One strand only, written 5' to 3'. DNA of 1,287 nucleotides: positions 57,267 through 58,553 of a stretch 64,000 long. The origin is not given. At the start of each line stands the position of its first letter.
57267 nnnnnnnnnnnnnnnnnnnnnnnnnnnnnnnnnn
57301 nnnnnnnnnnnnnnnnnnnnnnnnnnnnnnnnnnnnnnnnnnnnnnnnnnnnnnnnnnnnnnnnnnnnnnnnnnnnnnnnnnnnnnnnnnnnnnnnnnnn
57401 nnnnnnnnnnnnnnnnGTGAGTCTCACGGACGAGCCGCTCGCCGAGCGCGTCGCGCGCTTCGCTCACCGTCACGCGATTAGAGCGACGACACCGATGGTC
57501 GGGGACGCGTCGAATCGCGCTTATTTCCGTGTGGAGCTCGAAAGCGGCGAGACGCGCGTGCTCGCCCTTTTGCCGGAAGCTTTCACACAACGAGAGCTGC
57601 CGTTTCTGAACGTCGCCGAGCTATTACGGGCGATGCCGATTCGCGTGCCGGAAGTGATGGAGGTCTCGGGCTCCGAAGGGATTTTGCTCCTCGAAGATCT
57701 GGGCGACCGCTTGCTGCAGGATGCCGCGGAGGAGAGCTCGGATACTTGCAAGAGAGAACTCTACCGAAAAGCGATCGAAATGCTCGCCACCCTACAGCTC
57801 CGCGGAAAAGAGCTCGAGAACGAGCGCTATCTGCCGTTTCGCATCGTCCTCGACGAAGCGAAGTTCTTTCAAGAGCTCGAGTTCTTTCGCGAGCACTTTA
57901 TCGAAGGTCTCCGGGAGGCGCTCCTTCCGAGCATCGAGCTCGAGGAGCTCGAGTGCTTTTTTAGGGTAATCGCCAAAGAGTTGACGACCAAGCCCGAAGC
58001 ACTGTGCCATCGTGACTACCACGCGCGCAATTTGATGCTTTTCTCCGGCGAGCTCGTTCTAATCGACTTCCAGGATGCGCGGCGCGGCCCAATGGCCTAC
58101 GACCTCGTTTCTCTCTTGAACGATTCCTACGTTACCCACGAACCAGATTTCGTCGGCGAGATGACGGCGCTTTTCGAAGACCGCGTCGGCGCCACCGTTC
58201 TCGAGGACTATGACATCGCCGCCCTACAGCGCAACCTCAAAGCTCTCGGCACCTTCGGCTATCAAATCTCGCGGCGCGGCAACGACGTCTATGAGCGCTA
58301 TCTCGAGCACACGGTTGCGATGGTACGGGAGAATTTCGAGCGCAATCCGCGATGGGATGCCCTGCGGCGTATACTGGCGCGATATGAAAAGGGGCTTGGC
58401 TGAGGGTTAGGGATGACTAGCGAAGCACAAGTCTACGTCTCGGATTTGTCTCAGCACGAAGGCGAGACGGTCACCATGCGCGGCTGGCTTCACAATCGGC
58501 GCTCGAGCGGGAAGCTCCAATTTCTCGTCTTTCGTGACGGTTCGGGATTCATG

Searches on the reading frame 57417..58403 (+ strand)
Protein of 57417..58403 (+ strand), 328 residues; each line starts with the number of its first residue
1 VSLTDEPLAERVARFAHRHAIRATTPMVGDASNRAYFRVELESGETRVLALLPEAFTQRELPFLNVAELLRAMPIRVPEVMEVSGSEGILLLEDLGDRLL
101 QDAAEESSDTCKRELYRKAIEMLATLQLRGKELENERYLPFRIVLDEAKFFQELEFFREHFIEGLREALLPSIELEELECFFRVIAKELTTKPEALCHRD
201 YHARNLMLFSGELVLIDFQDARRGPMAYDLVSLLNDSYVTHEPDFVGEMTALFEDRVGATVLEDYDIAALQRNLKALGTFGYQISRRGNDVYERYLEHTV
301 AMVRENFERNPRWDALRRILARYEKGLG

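Call 13: search_protein_families(library=pfam, proteins=[window:57417-58403:+])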
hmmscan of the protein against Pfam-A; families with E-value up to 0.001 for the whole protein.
window:57417-58403:+ (328 aa): 2 families
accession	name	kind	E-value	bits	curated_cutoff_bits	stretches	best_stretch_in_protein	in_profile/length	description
PF01636.29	APH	-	1.3e-24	87.7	23.2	1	26-246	4-222/239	Phosphotransferase enzyme family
PF02958.26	EcKL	-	5.8e-06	26.3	22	1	188-237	209-264/294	Ecdysteroid kinase-like family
